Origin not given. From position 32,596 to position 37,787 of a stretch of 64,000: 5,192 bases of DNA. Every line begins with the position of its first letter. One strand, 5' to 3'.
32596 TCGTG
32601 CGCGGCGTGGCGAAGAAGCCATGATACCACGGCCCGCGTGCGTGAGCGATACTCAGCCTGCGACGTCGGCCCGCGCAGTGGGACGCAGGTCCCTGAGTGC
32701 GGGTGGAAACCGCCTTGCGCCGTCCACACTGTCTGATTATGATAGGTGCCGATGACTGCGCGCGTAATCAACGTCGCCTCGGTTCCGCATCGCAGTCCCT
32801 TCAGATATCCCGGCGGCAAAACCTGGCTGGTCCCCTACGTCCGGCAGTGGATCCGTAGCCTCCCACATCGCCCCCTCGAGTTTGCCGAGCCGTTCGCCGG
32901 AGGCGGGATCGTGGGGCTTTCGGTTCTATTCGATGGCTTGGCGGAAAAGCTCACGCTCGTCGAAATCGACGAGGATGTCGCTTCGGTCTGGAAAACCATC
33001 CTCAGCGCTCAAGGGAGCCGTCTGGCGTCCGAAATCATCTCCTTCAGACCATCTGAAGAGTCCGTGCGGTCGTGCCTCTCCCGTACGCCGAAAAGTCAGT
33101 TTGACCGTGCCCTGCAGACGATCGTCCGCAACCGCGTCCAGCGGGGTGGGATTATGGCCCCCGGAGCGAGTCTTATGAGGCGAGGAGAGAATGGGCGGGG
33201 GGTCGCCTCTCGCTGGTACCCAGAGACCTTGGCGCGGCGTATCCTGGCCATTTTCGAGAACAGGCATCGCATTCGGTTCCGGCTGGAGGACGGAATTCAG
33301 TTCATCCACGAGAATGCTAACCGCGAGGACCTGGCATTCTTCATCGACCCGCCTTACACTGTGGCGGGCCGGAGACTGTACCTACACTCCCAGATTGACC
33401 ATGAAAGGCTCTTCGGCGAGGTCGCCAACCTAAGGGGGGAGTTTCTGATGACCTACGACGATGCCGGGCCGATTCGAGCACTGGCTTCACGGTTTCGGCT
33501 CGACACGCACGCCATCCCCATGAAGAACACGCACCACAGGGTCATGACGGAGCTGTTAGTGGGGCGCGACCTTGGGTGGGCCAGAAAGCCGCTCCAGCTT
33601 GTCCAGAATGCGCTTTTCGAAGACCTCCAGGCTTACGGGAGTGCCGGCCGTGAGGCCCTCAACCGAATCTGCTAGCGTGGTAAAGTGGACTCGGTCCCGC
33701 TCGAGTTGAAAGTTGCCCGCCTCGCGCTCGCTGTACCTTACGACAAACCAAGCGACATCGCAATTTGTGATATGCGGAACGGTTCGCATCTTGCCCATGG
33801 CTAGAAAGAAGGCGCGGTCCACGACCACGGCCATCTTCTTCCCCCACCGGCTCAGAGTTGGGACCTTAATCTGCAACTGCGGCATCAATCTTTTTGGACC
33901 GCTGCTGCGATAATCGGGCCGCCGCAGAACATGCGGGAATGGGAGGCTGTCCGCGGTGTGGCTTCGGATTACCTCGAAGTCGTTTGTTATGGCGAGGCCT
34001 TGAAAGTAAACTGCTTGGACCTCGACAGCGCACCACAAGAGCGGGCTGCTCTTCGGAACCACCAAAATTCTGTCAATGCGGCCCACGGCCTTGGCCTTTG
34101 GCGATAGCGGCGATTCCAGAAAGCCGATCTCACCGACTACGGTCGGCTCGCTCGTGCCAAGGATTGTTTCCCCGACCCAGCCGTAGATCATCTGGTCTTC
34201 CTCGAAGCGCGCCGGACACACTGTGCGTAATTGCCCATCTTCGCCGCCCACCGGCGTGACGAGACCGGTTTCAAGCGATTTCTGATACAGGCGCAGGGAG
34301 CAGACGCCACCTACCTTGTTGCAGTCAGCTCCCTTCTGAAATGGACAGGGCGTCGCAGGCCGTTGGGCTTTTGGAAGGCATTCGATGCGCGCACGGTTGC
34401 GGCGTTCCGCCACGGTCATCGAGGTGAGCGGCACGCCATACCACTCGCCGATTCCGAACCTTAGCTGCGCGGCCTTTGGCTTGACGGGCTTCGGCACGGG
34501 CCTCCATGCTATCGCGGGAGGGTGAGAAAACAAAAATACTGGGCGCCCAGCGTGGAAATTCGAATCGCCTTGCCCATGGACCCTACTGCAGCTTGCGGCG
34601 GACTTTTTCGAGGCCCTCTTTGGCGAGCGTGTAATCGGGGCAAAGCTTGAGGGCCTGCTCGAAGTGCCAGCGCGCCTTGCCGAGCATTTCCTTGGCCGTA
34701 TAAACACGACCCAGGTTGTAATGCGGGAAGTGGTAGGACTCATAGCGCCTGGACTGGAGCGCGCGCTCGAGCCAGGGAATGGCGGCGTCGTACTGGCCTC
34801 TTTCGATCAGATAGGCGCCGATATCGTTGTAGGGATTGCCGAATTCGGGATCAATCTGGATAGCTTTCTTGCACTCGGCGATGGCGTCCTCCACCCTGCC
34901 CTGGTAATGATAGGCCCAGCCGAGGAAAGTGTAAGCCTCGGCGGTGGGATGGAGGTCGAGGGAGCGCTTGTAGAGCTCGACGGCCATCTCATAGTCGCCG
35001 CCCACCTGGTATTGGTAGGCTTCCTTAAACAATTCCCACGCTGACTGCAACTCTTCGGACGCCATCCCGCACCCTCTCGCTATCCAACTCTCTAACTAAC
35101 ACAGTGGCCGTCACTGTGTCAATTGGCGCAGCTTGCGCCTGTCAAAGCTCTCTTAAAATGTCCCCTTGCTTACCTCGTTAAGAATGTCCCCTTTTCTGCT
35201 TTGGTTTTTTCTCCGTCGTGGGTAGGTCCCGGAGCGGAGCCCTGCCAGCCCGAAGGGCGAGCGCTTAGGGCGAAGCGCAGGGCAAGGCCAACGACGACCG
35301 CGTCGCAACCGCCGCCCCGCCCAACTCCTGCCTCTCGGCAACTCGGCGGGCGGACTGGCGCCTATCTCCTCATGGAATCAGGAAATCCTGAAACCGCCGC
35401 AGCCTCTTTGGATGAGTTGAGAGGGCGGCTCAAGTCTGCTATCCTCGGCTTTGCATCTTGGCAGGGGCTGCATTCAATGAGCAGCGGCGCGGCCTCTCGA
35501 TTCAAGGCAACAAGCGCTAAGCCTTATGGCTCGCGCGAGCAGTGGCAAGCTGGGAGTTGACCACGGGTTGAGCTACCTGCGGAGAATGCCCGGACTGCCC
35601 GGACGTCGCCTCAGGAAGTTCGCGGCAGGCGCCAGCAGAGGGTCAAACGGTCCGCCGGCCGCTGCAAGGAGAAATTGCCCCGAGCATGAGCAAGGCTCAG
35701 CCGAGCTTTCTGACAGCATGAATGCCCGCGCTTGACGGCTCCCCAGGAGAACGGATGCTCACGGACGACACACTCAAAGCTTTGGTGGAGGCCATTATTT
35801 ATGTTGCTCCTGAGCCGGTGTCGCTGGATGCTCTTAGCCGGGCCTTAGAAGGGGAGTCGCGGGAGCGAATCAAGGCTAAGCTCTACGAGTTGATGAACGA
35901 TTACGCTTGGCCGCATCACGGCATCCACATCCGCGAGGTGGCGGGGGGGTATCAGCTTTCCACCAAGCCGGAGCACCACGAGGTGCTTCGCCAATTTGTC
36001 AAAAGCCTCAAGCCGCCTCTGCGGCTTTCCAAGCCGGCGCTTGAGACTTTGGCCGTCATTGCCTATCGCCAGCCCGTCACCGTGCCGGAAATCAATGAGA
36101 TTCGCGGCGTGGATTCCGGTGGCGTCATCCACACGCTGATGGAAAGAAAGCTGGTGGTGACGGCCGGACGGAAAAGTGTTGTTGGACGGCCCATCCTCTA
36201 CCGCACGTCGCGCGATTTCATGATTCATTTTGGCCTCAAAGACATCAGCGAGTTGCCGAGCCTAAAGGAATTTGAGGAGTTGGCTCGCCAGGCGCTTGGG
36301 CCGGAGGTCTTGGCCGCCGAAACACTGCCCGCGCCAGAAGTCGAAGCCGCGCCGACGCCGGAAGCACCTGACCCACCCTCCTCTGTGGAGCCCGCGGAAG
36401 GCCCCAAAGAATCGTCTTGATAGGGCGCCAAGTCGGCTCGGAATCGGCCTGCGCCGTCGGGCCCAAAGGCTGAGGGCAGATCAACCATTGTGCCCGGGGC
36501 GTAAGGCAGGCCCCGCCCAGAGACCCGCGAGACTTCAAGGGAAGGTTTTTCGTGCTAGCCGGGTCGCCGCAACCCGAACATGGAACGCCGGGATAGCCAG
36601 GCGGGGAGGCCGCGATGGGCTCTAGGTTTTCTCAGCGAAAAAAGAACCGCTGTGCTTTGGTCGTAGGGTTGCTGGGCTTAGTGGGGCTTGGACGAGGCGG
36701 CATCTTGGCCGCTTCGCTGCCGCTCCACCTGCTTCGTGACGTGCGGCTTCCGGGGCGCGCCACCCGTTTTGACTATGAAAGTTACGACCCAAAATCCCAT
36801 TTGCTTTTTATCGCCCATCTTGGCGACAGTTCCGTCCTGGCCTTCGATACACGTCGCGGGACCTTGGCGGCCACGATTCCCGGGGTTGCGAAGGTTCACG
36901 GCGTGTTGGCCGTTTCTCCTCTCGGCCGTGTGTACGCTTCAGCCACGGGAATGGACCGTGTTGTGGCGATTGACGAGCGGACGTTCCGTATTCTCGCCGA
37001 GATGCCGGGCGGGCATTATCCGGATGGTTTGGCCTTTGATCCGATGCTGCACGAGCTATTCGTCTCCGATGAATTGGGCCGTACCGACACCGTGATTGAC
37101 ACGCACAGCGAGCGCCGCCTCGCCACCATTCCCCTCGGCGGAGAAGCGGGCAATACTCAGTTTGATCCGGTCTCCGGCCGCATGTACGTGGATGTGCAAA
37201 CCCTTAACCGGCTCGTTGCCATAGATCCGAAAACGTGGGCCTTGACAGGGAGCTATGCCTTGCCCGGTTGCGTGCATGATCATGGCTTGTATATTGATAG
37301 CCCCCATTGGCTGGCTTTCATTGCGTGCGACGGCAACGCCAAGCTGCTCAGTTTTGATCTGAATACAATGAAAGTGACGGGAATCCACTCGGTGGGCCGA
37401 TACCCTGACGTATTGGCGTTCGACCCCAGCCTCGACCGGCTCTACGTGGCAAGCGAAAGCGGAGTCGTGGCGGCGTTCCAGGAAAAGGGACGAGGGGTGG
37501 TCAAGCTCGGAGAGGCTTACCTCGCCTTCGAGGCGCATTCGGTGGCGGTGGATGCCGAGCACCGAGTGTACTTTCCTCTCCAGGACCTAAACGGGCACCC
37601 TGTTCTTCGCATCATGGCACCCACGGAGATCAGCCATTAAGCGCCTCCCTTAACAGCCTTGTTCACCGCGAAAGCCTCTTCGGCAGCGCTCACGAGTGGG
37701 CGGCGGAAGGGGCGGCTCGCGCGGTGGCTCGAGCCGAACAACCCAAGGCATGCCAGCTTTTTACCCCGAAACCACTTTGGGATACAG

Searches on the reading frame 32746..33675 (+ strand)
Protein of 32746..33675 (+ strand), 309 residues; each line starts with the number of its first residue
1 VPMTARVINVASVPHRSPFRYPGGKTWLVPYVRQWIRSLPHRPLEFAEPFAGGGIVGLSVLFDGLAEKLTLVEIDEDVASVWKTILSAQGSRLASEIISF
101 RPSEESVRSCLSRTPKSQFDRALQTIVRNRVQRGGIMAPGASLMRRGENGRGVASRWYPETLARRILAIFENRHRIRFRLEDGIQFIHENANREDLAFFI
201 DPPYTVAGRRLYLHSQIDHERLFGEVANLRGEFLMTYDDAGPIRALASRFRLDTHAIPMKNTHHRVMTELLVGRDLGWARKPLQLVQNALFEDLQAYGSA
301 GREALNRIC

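Call 29: search_protein_families(library=pfam, proteins=[window:32746-33675:+], max_evalue=0.1)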
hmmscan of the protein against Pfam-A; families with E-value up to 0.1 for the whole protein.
window:32746-33675:+ (309 aa): 1 family
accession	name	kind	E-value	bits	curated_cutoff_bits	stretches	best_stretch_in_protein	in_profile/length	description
PF02086.21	MethyltransfD12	-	4.4e-08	33.6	22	1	21-214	1-199/253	D12 class N6 adenine-specific DNA methyltransferase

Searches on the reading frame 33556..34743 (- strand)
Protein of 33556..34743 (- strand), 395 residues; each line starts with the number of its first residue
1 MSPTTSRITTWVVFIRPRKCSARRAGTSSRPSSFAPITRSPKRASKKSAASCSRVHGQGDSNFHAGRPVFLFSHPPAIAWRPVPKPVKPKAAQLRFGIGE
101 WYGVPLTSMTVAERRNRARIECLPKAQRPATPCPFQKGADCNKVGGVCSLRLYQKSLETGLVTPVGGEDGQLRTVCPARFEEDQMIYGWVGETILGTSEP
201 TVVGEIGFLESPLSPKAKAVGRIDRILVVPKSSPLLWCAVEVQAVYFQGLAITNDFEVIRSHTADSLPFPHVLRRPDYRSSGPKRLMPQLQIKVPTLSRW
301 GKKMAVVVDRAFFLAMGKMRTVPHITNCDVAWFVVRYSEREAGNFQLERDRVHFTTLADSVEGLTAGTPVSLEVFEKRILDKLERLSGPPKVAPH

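Call 29: search_protein_families(library=pfam, proteins=[window:33556-34743:-], max_evalue=0.1)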
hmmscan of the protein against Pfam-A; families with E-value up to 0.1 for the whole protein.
window:33556-34743:- (395 aa): 1 family
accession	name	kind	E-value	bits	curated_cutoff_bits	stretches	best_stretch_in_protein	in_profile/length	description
PF12183.14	NotI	-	4.6e-61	206.6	22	1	125-346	9-237/238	Restriction endonuclease NotI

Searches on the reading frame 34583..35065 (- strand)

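Call 29: search_protein_families(library=pfam, proteins=[window:34583-35065:-], max_evalue=0.1)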
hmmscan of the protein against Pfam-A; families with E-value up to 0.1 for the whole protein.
window:34583-35065:- (160 aa): 23 families
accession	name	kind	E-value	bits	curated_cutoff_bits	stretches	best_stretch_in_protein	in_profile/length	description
PF00515.34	TPR_1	-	4.1e-25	86.9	27.8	4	42-75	1-34/34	Tetratricopeptide repeat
PF07719.23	TPR_2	-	5e-25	86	27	4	42-74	1-33/34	Tetratricopeptide repeat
PF13181.12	TPR_8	-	4.1e-20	70.6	25.7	3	42-74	1-33/34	Tetratricopeptide repeat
PF13414.12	TPR_11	-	1.9e-18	66.3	26.8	2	51-84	3-37/42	TPR repeat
PF13424.12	TPR_12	-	3.5e-16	59.6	30.1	2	78-142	5-75/77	Tetratricopeptide repeat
PF13428.12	TPR_14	-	6.2e-15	54.7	23.5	4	116-150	5-39/44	Tetratricopeptide repeat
PF13374.12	TPR_10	-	4.6e-14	52.3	27.5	2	79-107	5-33/42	Tetratricopeptide repeat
PF13176.12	TPR_7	-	1e-13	50.6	27.9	2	44-77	1-34/36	Tetratricopeptide repeat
PF13432.12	TPR_16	-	1.4e-13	51.4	32.7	2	15-73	3-62/65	Tetratricopeptide repeat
PF13431.12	TPR_17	-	2.3e-11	43.5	24.4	1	65-96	2-33/34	Tetratricopeptide repeat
PF14559.12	TPR_19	-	5.5e-10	39.9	25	2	55-105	4-54/68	Tetratricopeptide repeat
PF17874.7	TPR_MalT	-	1e-06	28.7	45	1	42-143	40-153/336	MalT-like TPR region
PF13174.12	TPR_6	-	1.4e-06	28.9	26.3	0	12-41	3-32/33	Tetratricopeptide repeat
PF12895.13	ANAPC3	-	2.4e-05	25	27.2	1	12-64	26-78/82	Anaphase-promoting complex, cyclosome, subunit 3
PF04212.24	MIT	-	3.3e-05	24.3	30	1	6-38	1-33/66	MIT (microtubule interacting and transport) domain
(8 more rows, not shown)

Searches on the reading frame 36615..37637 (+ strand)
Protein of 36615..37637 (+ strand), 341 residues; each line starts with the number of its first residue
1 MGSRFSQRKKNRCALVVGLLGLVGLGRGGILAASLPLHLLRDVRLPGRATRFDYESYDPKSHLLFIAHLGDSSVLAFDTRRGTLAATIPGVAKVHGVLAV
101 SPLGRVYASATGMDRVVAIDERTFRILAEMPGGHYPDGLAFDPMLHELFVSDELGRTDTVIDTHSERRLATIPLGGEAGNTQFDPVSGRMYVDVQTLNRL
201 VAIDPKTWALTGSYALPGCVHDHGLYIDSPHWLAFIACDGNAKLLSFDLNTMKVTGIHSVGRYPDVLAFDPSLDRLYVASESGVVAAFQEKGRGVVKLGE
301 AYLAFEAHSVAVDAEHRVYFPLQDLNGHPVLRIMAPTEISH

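Call 85: search_protein_families(library=pfam, proteins=[window:36615-37637:+], max_evalue=0.00001)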
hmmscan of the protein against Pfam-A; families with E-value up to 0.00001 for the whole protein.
window:36615-37637:+ (341 aa): 1 family
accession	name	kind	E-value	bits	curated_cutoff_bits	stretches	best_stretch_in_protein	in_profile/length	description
PF25174.1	Beta-prop_THOC3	-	1.3e-06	28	305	0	43-158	40-154/272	THOC3 beta-propeller domain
